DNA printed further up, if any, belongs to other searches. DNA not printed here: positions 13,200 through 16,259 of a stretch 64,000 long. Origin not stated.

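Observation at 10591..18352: HTH-RadC-Mod-(PHP/Rad50-like ATPase)-Res operon: a Type III-like R-M with an extra nuclease-ATPase inserted between mod and res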

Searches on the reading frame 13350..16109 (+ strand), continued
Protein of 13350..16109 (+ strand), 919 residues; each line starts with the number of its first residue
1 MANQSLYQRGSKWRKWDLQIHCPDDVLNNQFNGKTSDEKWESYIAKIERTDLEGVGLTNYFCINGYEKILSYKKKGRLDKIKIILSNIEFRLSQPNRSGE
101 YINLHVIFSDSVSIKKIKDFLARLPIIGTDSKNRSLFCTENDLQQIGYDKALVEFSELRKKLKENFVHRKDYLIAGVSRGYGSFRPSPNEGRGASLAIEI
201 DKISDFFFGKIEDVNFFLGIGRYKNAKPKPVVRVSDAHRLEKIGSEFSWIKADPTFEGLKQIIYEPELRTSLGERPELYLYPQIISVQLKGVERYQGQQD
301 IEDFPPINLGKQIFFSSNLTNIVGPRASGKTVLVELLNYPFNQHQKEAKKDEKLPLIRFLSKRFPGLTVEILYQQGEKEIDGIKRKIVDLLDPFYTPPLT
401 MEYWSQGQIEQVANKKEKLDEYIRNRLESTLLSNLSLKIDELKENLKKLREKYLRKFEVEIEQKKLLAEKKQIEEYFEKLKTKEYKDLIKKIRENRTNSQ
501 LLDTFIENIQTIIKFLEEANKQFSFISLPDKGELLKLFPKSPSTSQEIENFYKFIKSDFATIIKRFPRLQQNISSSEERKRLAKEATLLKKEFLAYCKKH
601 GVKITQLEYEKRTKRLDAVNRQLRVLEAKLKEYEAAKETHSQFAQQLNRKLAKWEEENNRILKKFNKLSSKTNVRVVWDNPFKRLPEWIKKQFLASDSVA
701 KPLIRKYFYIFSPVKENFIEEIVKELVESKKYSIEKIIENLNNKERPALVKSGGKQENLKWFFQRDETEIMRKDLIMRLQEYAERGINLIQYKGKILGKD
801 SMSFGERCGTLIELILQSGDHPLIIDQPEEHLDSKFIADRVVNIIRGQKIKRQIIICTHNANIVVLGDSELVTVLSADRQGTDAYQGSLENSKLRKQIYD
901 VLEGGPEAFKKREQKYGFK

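Call 16: find_encoding_contigs(protein=P0033, flank=8000, max_places=1)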
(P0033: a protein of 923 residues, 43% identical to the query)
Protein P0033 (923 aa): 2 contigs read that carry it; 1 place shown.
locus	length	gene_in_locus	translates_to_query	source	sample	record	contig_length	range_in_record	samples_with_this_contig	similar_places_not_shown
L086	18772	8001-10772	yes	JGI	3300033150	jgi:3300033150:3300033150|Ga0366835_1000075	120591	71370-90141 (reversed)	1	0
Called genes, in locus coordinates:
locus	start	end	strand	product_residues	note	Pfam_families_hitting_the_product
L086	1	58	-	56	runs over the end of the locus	PF01632:Ribosomal_L35p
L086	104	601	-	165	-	PF05198:IF3_N, PF00707:IF3_C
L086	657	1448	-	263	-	-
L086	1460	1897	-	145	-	PF04519:Bactofilin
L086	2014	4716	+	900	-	PF00005:ABC_tran (faint), PF02463:SMC_N (faint), PF03193:RsgA_GTPase (faint), PF13191:AAA_16 (faint), PF13304:AAA_21 (faint), PF13555:AAA_29 (faint), PF20703:nSTAND1 (faint), PF17755:UvrA_DNA-bind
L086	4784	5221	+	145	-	-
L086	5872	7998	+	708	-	PF01555:N6_N4_Mtase, PF01541:GIY-YIG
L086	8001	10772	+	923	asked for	-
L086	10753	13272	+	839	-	PF04851:ResIII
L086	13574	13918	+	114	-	-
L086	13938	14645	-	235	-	PF00551:Formyl_trans_N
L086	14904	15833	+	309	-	PF01699:Na_Ca_ex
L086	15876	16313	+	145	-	PF06210:DUF1003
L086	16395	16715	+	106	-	PF02001:DUF134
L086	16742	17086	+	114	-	PF17253:DUF5320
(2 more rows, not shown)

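Call 21: find_related_loci(query=window:13350-16109:+, collection=metagenome_contigs, flank=8000)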
Query window:13350-16109:+ (919 aa) in metagenome_contigs; peptide patterns used: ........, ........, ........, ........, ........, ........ (x = any residue, [..] = any of these).
307 stretches matched a pattern; 79 encode a relative of the query (tblastn E <= 1e-3); 79 distinct loci.
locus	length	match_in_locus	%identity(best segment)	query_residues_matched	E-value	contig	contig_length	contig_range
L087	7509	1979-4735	69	7-919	0e+0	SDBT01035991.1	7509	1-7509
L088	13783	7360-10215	54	9-919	0e+0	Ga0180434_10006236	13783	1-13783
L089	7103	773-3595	53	9-916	0e+0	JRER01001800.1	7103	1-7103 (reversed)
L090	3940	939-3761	51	13-919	0e+0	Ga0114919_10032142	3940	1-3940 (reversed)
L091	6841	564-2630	62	229-919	0e+0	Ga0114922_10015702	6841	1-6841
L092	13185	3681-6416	48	10-918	0e+0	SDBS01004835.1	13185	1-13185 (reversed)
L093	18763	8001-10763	45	1-918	0e+0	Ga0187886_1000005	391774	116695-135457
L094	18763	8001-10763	45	1-918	0e+0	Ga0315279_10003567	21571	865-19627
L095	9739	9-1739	47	342-917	6e-151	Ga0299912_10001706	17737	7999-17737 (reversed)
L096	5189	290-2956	27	10-917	5e-62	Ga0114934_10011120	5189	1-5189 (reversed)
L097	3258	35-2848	28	10-918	2e-59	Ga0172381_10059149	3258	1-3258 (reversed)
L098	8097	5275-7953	26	10-916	8e-59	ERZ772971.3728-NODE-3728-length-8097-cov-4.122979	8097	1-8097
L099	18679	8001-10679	26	10-916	8e-59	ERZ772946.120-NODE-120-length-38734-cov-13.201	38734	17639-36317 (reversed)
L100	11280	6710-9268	26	7-916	2e-56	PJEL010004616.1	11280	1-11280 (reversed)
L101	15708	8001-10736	26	9-919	5e-53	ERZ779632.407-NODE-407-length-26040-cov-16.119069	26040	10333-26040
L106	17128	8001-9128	31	9-377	6e-38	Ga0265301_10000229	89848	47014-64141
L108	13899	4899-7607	29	7-918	1e-35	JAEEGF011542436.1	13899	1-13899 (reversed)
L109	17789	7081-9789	29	7-918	1e-35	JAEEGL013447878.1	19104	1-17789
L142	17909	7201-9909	30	7-918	9e-40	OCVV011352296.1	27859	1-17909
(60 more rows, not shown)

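Call 31: search_solved_structures(query=A1, max_evalue=0.01, show_alignments=2)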
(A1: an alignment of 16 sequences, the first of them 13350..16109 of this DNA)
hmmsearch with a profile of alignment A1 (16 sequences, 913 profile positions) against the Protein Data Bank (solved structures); distinct sequences matched with E-value up to 0.01: 121 (the best 60 are shown).
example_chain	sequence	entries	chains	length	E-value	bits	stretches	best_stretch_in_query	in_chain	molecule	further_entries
6ha8_V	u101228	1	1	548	3.8e-12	48.4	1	789-826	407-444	Nucleotide-binding protein ExpZ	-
3qku_A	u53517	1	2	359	3e-10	42.1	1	307-478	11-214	DNA double-strand break repair rad50 ATPase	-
4nci_A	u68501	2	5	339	1.2e-09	40.1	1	307-499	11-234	DNA double-strand break repair Rad50 ATPase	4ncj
3qkt_A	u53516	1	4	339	1.2e-09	40.1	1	307-499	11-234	DNA double-strand break repair rad50 ATPase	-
4nch_A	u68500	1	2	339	1.9e-09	39.4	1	307-499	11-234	DNA double-strand break repair Rad50 ATPase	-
4nck_A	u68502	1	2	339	2e-08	36.1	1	307-499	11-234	DNA double-strand break repair Rad50 ATPase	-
8p0a_A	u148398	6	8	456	2.5e-08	35.8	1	320-578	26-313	Structural maintenance of chromosomes protein 1A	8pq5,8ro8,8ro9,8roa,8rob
9nlj_U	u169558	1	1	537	2.5e-08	35.7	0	791-829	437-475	Uup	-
7qcd_B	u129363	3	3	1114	9.9e-08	33.8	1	306-658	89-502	Structural maintenance of chromosomes protein 6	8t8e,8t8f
5xu1_A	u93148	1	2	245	1e-07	33.7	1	778-856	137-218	ABC transporter ATP-binding protein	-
3gfo_A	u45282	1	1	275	1e-07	33.7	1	786-857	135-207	Cobalt import ATP-binding protein cbiO 1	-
7tve_D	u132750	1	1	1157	1.1e-07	33.7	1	306-658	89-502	Structural maintenance of chromosomes protein 6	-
7ylm_B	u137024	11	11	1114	1.4e-07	33.2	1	306-658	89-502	SMC6 isoform 1 | Structural maintenance of chromosomes protein 6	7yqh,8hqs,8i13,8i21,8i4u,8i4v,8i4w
8ro6_A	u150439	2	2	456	1.6e-07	33.1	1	320-578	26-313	Structural maintenance of chromosomes protein 1A (SMC1A)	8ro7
9nlb_E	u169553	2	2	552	1.8e-07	32.9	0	789-828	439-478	Energy-dependent translational throttle protein EttA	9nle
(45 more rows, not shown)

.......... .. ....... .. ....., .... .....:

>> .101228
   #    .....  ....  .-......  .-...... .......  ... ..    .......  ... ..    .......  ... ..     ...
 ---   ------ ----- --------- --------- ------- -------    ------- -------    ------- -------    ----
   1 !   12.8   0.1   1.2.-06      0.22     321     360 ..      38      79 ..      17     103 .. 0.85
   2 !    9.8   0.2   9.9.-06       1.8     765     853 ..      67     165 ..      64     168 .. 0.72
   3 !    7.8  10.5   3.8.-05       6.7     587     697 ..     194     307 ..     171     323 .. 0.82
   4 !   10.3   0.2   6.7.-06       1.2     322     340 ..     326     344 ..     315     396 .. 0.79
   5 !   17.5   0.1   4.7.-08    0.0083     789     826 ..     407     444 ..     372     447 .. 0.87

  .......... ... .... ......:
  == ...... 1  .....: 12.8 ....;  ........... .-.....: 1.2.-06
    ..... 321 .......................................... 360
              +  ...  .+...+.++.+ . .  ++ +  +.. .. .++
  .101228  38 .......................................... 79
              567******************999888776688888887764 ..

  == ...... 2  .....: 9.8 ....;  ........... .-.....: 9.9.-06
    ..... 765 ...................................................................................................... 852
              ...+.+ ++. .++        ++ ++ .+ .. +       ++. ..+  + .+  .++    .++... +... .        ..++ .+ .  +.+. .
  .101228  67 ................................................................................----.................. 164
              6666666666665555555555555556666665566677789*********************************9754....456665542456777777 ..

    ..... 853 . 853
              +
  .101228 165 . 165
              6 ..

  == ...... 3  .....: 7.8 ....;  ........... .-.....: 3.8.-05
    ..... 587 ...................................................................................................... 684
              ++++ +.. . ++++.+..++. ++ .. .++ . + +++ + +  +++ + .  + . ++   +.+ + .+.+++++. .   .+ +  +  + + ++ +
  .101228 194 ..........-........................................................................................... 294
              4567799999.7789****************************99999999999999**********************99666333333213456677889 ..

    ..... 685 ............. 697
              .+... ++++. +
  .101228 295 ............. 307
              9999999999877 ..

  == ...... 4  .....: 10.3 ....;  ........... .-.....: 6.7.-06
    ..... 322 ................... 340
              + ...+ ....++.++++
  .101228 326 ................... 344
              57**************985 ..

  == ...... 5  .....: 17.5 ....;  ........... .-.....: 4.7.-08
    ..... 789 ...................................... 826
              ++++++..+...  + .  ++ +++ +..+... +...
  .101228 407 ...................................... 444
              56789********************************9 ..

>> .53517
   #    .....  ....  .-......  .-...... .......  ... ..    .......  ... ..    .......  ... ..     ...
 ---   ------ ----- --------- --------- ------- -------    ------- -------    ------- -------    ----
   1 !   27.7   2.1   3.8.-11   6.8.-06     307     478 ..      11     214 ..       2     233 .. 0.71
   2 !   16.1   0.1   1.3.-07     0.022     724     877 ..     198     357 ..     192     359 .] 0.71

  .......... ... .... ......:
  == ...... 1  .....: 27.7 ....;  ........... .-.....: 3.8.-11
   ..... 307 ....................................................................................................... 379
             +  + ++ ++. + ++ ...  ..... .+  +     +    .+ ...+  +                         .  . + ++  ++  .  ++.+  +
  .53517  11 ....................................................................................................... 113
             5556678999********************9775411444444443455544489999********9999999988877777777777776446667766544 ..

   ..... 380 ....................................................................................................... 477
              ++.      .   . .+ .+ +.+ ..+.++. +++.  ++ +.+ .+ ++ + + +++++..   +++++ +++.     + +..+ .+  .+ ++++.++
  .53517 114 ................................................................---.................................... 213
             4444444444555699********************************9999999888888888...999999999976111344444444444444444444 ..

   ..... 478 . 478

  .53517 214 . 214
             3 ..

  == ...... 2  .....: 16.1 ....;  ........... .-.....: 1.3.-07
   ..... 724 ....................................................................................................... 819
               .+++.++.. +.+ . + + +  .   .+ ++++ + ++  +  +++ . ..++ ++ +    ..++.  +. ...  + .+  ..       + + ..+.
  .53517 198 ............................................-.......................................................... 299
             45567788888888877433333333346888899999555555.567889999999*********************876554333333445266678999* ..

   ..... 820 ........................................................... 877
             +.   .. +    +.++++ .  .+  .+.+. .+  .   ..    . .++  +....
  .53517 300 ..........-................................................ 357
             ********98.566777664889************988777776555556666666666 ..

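Call 45: search_dna_similar(query=window:13350-16109:+, collection=plasmids, mode=protein, max_rows=25)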
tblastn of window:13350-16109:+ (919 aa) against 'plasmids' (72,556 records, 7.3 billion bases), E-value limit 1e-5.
Records with a match: 1114; places in all: 1168; records where one place covers at least 80% of the query: 0.
Best place of each record, by identity: <60% 1114.
By first word of the organism name: Escherichia 352; Klebsiella 338; Enterobacter 53; Piscirickettsia 34; Salmonella 32; Citrobacter 28; Serratia 21; Pseudomonas 21; Raoultella 18; Yersinia 17; and 67 more.
By predicted mobility (MOB-suite, as given by PLSDB): conjugative 805; non-mobilizable 195; mobilizable 114.
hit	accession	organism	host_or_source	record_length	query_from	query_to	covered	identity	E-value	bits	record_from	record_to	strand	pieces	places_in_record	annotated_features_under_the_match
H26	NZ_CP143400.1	Pantoea agglomerans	Brassica napus,cell culture,Seed,Seed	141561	9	918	70%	32.3%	2e-52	289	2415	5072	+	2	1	TrlF family AAA-like ATPase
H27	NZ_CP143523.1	Pantoea agglomerans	-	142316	9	918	70%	32.3%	2e-52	289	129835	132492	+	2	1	TrlF family AAA-like ATPase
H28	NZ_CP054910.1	Pantoea ananatis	-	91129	9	918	64%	33.0%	1e-46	262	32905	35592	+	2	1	TrlF family AAA-like ATPase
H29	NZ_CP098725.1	Yersinia ruckeri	Salmo salar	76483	9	918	59%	34.6%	2e-50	273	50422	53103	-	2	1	TrlF family AAA-like ATPase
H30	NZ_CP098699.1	Yersinia ruckeri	Salmo salar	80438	9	918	59%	34.6%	2e-50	273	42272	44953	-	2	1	TrlF family AAA-like ATPase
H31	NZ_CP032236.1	Yersinia ruckeri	Salmo salar,tissue ...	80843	9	918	59%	34.6%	2e-50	273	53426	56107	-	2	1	TrlF family AAA-like ATPase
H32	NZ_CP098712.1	Yersinia ruckeri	Salmo salar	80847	9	918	59%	34.6%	2e-50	273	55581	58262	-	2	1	TrlF family AAA-like ATPase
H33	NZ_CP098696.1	Yersinia ruckeri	Salmo salar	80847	9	918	59%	34.6%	2e-50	273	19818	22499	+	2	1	TrlF family AAA-like ATPase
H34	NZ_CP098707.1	Yersinia ruckeri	Salmo salar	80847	9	918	59%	34.6%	2e-50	273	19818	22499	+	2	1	TrlF family AAA-like ATPase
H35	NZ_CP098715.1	Yersinia ruckeri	Salmo salar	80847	9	918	59%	34.6%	2e-50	273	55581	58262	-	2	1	TrlF family AAA-like ATPase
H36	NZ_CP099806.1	Yersinia ruckeri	Salmo salar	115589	9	918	59%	34.6%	2e-50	273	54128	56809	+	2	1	TrlF family AAA-like ATPase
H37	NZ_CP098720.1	Yersinia ruckeri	Salmo salar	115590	9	918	59%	34.6%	2e-50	273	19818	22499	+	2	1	TrlF family AAA-like ATPase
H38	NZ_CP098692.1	Yersinia ruckeri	Salmo salar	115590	9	918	59%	34.6%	2e-50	273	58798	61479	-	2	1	TrlF family AAA-like ATPase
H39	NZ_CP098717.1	Yersinia ruckeri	Salmo salar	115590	9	918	59%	34.6%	2e-50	273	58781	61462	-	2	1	TrlF family AAA-like ATPase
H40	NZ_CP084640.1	Yersinia ruckeri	Rainbow trout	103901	9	918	59%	34.5%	3e-50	273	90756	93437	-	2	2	TrlF family AAA-like ATPase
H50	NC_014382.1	Escherichia coli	Homo sapiens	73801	9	918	50%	38.9%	4e-57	299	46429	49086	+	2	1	TrlF family AAA-like ATPase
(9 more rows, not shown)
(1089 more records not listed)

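Call 48: predict_structure(alignment_id=A2)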
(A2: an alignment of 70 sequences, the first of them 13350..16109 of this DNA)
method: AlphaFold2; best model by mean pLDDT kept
length: 919 residues; sequences in the alignment: 70
mean_pLDDT: 88.9   pTM: 0.74
mean pLDDT of the five models: 88.9, 88.6, 87.7, 86.6, 85.8
residues with pLDDT >= 90: 539; 70-90: 337; 50-70: 37; < 50: 6
segments of 3 or more residues with pLDDT < 50: 1-4
pLDDT, mean of each block of 10 residues (from residue 1): 63 95 86 92 96 96 94 95 96 81 94 96 84 83 88 93 95 90 59 77 94 92 90 95 96 94 92 91 94 79 64 94 90 90 60 79 90 93 91 85 91 86 84 94 96 93 93 79 82 88 88 88 84 90 91 87 90 90 91 86 82 88 91 94 97 95 89 88 93 96 93 93 92 94 92 85 94 97 92 87 89 89 92 87 92 95 93 88 88 88 87 76
secondary structure, 60 per line:
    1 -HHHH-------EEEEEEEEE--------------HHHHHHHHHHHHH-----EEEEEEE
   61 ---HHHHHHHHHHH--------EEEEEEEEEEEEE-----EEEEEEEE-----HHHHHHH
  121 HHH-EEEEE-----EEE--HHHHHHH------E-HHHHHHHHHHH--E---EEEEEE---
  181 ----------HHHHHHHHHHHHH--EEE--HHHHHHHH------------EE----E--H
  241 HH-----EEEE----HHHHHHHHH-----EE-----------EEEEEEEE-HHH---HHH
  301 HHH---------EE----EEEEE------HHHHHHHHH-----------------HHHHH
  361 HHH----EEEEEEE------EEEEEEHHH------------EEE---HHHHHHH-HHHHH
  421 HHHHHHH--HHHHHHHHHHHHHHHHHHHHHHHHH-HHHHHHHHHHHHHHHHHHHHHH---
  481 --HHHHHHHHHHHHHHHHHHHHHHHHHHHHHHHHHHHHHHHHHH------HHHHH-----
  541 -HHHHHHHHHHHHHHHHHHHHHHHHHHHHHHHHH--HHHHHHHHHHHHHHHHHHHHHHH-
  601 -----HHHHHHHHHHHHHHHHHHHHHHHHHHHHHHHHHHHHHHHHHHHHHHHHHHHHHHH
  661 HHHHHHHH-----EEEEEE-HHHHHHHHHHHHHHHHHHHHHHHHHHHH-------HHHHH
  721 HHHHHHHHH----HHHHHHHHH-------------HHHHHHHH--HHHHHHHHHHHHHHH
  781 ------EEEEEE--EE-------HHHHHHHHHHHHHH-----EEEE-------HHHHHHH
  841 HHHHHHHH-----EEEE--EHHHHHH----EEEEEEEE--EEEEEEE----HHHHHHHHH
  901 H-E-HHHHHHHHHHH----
elements in order (helices of 4 or more, strands of 3 or more residues): H2-5 E13-21 H36-48 E54-60 H64-74 E83-95 E101-108 H114-123 E125-129 E135-137 H140-146 H155-165 E172-177 H191-203 E206-208 H211-218 E248-251 H256-264 E283-290 H298-303 E319-323 H330-338 H356-363 E368-374 E381-386 E402-404 H408-414 H416-427 H430-454 H456-477 H483-524 H531-535 H542-574 H577-599 H606-668 E674-679 H681-708 H716-729 H734-742 H756-763 H766-780 E787-792 H804-817 E823-826 H834-848 E854-857 H861-866 E871-878 E881-887 H892-901 H905-915
